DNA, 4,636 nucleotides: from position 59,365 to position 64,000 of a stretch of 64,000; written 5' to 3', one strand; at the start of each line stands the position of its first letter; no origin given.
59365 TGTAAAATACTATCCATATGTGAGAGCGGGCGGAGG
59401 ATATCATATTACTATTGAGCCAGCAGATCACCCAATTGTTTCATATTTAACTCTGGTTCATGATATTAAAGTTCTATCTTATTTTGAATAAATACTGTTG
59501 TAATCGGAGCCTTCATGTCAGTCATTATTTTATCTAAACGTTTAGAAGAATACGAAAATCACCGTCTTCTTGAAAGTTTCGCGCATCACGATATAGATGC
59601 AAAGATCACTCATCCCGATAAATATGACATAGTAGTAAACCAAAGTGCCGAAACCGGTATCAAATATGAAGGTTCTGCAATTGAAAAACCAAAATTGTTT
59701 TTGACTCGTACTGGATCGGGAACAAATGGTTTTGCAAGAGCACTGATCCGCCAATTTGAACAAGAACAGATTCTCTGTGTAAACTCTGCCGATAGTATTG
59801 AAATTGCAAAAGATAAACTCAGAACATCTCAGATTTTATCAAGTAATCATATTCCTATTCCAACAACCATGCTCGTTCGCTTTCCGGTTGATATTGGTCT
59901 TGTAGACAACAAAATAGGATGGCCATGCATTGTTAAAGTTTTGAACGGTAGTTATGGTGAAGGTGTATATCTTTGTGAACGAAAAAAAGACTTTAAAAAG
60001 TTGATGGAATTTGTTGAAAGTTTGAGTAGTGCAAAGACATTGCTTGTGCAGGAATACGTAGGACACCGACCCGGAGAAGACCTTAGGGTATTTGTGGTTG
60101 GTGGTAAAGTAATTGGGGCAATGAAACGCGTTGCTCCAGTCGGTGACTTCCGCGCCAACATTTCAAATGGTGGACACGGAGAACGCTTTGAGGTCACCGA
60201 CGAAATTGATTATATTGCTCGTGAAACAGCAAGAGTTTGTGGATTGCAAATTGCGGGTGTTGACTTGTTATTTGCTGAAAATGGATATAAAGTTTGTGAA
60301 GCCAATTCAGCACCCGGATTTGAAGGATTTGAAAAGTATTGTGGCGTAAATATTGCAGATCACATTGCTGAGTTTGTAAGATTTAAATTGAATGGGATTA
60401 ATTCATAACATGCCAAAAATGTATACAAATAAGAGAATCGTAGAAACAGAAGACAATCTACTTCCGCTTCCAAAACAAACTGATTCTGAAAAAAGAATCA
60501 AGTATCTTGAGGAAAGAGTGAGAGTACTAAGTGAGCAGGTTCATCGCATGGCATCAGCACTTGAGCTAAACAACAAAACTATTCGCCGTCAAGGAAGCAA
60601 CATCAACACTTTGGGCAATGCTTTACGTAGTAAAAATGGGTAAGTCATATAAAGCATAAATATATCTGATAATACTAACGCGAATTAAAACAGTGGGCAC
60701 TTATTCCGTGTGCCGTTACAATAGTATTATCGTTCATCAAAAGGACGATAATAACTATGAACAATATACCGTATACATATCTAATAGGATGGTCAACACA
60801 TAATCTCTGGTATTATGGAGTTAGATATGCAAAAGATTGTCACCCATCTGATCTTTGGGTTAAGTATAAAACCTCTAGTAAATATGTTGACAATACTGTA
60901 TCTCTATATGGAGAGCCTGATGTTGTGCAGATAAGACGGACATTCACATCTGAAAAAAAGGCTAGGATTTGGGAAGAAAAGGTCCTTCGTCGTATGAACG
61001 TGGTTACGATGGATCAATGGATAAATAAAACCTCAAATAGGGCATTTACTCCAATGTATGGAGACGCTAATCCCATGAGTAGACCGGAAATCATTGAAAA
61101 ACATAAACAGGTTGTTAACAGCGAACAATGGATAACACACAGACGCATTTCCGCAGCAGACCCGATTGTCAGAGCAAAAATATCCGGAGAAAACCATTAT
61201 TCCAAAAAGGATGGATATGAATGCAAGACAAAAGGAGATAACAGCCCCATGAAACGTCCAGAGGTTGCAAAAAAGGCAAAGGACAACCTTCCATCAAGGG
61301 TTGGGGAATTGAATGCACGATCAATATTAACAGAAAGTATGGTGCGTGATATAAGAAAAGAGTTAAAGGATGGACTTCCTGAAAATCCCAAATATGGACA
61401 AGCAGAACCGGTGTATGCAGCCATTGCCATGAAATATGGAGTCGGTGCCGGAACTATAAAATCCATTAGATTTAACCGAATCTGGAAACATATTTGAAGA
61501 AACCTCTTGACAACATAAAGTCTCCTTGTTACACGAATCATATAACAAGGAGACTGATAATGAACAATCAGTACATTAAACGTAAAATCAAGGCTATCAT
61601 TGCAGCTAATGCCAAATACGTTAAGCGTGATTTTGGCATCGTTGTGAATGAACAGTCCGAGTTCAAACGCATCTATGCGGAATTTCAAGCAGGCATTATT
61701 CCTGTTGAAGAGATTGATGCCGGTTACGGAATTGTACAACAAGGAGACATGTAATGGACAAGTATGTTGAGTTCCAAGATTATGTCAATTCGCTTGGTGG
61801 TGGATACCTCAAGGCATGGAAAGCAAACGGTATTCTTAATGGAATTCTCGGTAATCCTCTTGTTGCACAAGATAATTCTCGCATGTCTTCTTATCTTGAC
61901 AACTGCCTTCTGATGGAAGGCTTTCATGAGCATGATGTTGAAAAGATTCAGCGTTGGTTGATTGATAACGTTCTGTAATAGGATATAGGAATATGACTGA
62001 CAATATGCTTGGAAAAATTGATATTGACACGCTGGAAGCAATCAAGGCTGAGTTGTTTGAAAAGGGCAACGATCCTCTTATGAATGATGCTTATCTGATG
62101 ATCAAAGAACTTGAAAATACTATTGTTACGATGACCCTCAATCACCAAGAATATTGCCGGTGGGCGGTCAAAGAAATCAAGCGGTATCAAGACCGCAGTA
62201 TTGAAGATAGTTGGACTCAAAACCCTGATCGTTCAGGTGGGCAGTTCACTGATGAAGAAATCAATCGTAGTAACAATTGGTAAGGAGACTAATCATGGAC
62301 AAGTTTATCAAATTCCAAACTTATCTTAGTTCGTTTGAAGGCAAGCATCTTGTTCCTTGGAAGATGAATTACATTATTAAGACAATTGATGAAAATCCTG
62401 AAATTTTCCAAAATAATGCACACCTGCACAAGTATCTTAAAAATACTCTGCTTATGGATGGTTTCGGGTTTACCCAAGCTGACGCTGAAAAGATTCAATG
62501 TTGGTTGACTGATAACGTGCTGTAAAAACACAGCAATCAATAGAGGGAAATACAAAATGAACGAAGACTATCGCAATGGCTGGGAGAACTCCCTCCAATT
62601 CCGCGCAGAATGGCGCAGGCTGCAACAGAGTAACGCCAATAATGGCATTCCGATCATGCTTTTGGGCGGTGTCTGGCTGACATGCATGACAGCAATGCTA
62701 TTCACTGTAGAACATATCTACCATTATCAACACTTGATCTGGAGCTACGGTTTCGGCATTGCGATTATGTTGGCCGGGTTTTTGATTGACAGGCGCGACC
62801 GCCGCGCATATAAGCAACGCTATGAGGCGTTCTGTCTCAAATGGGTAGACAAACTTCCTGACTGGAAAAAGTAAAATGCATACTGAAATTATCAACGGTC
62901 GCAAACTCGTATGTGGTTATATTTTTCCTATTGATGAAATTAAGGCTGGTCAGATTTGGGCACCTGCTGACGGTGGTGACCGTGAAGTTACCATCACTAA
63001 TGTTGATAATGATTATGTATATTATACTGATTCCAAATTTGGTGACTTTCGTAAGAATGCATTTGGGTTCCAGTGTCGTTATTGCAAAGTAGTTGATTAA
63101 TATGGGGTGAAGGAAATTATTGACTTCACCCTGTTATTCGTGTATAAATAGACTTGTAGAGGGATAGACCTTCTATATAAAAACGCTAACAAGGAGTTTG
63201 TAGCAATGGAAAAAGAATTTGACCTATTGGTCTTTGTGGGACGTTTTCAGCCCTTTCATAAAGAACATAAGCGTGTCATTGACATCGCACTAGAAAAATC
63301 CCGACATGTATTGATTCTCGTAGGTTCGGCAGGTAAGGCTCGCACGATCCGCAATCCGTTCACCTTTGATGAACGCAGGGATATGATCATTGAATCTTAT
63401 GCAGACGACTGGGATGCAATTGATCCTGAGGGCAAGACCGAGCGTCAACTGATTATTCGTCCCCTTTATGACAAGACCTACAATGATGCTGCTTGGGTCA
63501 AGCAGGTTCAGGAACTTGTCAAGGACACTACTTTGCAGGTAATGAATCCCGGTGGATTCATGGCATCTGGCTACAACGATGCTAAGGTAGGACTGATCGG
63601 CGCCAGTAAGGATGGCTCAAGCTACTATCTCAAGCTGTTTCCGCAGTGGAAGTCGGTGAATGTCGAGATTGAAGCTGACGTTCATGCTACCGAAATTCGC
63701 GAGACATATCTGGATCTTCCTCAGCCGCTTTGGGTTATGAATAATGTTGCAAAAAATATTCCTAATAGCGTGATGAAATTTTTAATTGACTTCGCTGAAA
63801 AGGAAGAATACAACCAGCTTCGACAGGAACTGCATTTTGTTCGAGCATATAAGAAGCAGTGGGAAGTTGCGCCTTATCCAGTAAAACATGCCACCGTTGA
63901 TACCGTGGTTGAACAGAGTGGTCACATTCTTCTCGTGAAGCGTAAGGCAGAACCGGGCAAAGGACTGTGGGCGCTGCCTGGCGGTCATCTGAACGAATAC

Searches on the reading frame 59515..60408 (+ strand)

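Call 13: search_protein_families(library=pfam, proteins=[window:59515-60408:+], max_evalue=0.01)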
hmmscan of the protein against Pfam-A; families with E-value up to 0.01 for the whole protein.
window:59515-60408:+ (297 aa): 6 families
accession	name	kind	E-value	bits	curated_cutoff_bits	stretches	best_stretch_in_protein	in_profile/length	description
PF08443.16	RimK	-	7.1e-47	159.9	21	1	98-287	1-187/188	RimK-like ATP-grasp domain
PF02955.21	GSH-S_ATP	-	6e-16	58.8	23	1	138-252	34-152/175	Prokaryotic glutathione synthetase, ATP-grasp domain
PF18030.7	Rimk_N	-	2.2e-11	44.3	26.4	1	1-95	1-94/94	RimK PreATP-grasp domain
PF14397.11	ATPgrasp_ST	-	1.1e-07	31.8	31.4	1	84-172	5-99/278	Sugar-transfer associated ATP-grasp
PF02222.28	ATP-grasp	-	6.8e-05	23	27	1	107-183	2-77/179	ATP-grasp domain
PF02655.19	ATP-grasp_3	-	0.00032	21.3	23.2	1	98-265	1-155/160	ATP-grasp domain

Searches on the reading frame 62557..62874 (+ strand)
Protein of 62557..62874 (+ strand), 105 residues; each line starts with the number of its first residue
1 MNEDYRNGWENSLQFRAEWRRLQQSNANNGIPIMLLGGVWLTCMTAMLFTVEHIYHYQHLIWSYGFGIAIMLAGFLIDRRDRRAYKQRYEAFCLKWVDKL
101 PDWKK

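Call 38: find_encoding_contigs(protein=window:62557-62874:+, flank=10000, max_places=2)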
Protein window:62557-62874:+ (105 aa): 23 contigs read that carry it; 2 places shown.
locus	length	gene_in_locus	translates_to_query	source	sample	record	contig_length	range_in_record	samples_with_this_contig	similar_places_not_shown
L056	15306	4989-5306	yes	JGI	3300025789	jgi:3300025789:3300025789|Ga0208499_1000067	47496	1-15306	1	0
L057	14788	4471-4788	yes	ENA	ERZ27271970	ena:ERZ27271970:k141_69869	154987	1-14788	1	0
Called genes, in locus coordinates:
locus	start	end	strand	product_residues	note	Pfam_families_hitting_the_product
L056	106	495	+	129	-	-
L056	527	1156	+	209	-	-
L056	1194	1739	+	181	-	-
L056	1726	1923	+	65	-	-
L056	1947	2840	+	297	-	PF18030:Rimk_N, PF14397:ATPgrasp_ST (faint), PF08443:RimK, PF02955:GSH-S_ATP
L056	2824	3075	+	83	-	-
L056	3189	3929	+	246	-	-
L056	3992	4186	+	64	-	-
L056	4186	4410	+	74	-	-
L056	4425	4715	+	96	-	-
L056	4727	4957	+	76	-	-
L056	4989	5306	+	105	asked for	-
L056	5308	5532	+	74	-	-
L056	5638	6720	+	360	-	PF01467:CTP_transf_like, PF00293:NUDIX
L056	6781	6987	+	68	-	-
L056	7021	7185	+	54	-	PF24024:DUF7336 (weak)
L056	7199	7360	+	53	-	-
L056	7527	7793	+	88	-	-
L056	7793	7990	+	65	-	-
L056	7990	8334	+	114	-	-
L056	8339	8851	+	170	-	-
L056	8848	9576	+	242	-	-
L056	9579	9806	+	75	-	-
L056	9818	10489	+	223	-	-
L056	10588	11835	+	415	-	-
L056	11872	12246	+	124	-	PF01503:PRA-PH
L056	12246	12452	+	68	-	-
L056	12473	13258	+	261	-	PF26809:Phage_T4_gp13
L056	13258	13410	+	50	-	-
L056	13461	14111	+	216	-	PF21448:DNMK (faint)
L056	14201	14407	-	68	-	-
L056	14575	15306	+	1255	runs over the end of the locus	PF17482:Phage_sheath_1C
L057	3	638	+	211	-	?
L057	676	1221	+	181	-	-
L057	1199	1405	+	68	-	-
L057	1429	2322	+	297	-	PF18030:Rimk_N, PF14397:ATPgrasp_ST (faint), PF08443:RimK, PF02955:GSH-S_ATP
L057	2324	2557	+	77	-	-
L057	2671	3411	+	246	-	-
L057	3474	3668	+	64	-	-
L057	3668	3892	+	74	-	-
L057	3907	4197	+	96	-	-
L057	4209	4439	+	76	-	-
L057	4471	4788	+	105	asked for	-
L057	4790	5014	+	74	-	-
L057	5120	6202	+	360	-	PF01467:CTP_transf_like, PF00293:NUDIX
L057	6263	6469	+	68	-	-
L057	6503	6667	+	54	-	PF24024:DUF7336 (weak)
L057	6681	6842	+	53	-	-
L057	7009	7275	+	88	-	-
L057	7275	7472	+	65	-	-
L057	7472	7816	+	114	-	-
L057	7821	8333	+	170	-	-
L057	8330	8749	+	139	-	-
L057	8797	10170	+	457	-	PF18127:NAMPT_N, PF04095:NAPRTase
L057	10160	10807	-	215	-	-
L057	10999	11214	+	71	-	-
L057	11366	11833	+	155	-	PF13505:OMP_b-brl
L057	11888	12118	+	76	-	-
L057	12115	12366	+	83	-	-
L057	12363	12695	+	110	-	-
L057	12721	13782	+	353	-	PF05673:DUF815 (weak), PF25199:nSTAND_NTPase5 (weak), PF00004:AAA, PF20720:nSTAND3 (weak)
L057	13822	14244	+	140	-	PF13472:Lipase_GDSL_2 (faint)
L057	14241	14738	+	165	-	-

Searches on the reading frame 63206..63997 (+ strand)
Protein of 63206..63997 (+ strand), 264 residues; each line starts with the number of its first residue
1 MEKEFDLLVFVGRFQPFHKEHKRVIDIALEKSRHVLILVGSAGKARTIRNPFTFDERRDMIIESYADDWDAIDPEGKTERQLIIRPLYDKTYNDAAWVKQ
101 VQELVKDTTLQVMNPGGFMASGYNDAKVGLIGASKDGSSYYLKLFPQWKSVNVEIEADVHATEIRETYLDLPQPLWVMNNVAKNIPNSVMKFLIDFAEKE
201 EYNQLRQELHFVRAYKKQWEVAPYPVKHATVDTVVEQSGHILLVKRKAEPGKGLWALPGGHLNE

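Call 13: search_protein_families(library=pfam, proteins=[window:63206-63997:+], max_evalue=0.01)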
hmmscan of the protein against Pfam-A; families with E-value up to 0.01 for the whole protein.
window:63206-63997:+ (264 aa): 2 families
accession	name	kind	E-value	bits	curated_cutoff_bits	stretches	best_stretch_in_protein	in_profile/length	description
PF01467.32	CTP_transf_like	-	2.5e-09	37.9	21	1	9-165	1-131/133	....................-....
PF00293.34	NUDIX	-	0.00021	21.8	21.1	1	227-263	2-39/134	NUDIX domain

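Call 14: search_protein_families(library=phrogs, proteins=[window:63206-63997:+], max_evalue=0.001)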
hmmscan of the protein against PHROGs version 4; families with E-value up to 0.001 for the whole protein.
window:63206-63997:+ (264 aa): 4 families
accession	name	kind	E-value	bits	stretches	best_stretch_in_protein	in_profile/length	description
phrog_395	-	other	1.8e-50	173.8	1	1-255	7-264/373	cytidyltransferase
phrog_1198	-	other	2.2e-07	31.9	1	201-263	11-74/253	MutT/NUDIX hydrolase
phrog_3041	-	other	2.6e-07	30.4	1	6-98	51-146/678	cytidyltransferase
phrog_3462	-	moron, auxiliary metabolic gene and host takeover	5.9e-05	23.4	1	9-167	6-149/346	nicotinamide-nucleotide adenylyltransferase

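Call 24: search_protein_families(library=ncbifam, proteins=[window:63206-63997:+], max_evalue=0.01)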
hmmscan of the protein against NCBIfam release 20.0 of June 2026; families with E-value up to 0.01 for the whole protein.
window:63206-63997:+ (264 aa): 14 families
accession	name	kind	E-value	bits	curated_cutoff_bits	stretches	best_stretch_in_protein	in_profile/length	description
NF003786.0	PRK05379.1-2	equivalog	3.3e-83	279.8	397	1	2-263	11-253/354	bifunctional nicotinamide-nucleotide adenylyltransferase/Nudix hydroxylase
NF003787.0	PRK05379.1-4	equivalog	4.5e-71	239.6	449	1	2-263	6-243/346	bifunctional nicotinamide-nucleotide adenylyltransferase/Nudix hydroxylase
NF003788.0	PRK05379.1-5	equivalog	3.7e-67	227.1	354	1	1-262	1-247/351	bifunctional nicotinamide-nucleotide adenylyltransferase/Nudix hydroxylase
NF003791.0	PRK05379.2-3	equivalog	9.7e-61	205.8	409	1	1-263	1-237/340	bifunctional nicotinamide-nucleotide adenylyltransferase/Nudix hydroxylase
NF003785.0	PRK05379.1-1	equivalog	9.1e-48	163.2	418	1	5-263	2-238/347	bifunctional nicotinamide-nucleotide adenylyltransferase/Nudix hydroxylase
NF003790.0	PRK05379.2-2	equivalog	1.3e-46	159.3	403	1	9-263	23-252/354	bifunctional nicotinamide mononucleotide adenylyltransferase/ADP-ribose pyrophosphatase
NF010365.0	PRK13793.1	equivalog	7.3e-37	126.9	198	1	4-209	3-179/196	nicotinate-nicotinamide nucleotide adenylyltransferase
NF003789.0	PRK05379.2-1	equivalog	8.7e-36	123.5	355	1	9-262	11-233/312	bifunctional nicotinamide mononucleotide adenylyltransferase/ADP-ribose pyrophosphatase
TIGR01527.1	arch_NMN_Atrans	equivalog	9.9e-18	64.2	181.2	1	9-106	3-92/167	nicotinamide-nucleotide adenylyltransferase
NF002243.0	PRK01153.1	subfamily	3e-17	62.8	127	1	9-107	4-94/175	nicotinamide-nucleotide adenylyltransferase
TIGR00125.1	cyt_tran_rel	domain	6.7e-07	29.4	27.7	1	9-64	3-58/65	adenylyltransferase/cytidyltransferase family protein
TIGR01526.1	nadR_NMN_Atrans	equivalog_domain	0.00085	18.6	341.15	1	9-76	5-71/325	nicotinamide-nucleotide adenylyltransferase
NF050029.2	TransRepNtr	equivalog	0.0014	18.2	400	1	208-262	5-59/245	ADPR responsive transcriptional repressor NtrR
NF011963.0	PRK15434.1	subfamily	0.0056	16.4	146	1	230-262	19-52/159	GDP-mannose mannosyl hydrolase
